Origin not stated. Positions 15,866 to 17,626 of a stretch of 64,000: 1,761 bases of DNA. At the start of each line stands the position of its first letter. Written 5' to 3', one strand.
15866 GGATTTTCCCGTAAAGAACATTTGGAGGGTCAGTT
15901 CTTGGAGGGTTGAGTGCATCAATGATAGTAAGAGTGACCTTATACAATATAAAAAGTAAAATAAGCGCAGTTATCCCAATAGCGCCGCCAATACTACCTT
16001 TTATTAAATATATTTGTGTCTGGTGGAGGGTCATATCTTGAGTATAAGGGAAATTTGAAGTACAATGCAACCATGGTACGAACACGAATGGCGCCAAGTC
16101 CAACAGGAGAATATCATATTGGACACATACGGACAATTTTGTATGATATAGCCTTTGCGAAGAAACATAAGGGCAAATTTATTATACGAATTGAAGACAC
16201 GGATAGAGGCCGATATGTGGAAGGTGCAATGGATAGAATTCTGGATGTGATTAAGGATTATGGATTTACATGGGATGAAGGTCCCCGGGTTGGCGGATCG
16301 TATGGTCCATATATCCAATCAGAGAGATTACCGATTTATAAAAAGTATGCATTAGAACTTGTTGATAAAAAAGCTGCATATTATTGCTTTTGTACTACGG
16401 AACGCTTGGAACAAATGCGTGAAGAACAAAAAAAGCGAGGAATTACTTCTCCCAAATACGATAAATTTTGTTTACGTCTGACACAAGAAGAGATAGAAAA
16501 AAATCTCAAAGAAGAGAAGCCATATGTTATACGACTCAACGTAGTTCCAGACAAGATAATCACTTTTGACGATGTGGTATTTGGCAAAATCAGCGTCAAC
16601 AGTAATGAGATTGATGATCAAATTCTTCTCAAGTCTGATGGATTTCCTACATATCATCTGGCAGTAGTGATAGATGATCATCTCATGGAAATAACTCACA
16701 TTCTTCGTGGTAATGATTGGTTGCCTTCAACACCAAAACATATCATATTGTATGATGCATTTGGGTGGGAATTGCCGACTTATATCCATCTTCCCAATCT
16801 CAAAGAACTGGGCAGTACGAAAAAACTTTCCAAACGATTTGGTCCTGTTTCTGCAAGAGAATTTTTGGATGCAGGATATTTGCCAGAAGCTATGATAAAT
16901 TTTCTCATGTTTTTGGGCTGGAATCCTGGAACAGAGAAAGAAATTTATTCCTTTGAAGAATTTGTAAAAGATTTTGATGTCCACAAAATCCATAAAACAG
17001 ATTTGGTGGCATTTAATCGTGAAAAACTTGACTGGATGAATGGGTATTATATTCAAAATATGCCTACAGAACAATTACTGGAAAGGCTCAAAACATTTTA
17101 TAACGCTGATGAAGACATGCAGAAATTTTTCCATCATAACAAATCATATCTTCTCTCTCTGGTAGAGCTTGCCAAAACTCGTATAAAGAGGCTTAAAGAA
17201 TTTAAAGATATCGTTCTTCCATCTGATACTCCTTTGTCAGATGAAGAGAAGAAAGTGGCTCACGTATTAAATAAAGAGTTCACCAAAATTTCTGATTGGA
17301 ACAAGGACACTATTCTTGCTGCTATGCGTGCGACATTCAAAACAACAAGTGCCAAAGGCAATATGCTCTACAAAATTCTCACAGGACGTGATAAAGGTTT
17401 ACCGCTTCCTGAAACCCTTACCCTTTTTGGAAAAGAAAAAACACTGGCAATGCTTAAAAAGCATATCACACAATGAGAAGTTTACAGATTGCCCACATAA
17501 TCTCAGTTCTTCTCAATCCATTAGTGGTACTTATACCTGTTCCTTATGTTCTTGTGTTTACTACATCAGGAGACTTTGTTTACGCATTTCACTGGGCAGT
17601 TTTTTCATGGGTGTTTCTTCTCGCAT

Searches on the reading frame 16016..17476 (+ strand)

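Call 87: search_protein_families(library=pfam, proteins=[window:16016-17476:+], max_evalue=0.00001)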
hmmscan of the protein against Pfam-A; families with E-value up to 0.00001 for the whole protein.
window:16016-17476:+ (486 aa): 2 families
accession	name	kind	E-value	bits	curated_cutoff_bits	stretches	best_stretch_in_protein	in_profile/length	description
PF00749.27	tRNA-synt_1c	-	8.5e-100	334.1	23.4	1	20-340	1-314/314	tRNA synthetases class I (E and Q), catalytic domain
PF19269.4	Anticodon_2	-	7.3e-09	36.6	23.6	1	354-484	2-141/141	Anticodon binding domain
